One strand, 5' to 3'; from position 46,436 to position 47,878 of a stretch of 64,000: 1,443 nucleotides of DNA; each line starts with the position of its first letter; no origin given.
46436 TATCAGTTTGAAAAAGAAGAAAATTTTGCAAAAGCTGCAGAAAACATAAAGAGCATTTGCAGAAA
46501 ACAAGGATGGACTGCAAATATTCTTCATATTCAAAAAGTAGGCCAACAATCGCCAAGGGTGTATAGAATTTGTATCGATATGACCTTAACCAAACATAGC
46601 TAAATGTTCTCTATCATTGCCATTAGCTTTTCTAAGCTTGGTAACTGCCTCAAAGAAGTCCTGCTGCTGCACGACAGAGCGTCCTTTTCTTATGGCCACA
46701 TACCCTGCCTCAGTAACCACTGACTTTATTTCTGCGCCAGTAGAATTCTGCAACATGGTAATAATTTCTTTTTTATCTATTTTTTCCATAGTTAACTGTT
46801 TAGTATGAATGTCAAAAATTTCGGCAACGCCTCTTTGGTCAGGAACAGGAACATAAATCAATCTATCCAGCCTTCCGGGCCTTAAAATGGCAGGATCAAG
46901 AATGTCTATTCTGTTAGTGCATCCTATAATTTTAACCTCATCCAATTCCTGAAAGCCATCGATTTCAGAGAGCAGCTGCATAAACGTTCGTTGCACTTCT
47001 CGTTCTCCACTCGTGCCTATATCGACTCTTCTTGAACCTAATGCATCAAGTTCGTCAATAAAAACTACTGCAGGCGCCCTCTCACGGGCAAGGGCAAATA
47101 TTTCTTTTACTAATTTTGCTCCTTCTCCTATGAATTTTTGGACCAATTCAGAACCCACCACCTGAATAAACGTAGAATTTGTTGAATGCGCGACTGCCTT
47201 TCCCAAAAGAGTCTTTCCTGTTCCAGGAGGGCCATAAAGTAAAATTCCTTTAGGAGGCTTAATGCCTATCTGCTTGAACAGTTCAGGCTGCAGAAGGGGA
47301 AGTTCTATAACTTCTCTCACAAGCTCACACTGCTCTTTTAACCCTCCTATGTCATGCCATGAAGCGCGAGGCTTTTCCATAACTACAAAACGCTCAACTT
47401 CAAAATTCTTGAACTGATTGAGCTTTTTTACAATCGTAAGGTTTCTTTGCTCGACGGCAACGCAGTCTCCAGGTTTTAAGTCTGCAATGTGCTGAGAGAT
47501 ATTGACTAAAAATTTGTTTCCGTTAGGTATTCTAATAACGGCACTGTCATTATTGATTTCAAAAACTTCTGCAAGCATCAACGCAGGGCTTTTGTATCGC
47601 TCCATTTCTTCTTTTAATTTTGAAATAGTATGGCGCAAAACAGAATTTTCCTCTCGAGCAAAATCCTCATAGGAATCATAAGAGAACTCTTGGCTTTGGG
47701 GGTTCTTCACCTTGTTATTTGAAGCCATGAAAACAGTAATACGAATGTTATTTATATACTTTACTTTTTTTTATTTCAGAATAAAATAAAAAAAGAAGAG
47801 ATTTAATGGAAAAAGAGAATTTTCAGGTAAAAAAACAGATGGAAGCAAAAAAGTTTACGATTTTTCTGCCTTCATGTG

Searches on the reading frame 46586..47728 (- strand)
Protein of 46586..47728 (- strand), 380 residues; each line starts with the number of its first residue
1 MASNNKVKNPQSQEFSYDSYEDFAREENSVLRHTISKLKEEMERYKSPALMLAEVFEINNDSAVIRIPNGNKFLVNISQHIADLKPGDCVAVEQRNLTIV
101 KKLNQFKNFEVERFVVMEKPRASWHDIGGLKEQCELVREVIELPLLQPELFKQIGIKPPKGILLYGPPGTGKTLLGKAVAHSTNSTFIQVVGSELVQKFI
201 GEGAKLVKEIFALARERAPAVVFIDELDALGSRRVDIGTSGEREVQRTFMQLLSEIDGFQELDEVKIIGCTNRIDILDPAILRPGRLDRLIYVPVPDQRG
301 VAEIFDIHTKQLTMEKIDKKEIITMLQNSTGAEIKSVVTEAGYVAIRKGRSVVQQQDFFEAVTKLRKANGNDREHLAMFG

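Call 61: search_protein_families(library=pfam, max_evalue=0.00001, proteins=[window:46586-47728:-])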
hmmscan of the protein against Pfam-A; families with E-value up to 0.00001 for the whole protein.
window:46586-47728:- (380 aa): 2 families
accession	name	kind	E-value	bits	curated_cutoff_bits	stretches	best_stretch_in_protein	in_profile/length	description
PF00004.35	AAA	-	4.3e-41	140.9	21.2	1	162-294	1-130/131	ATPase family associated with various cellular activities (AAA)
PF17862.7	AAA_lid_3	-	1.9e-07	30.9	27.2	1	319-358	4-43/45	AAA+ lid domain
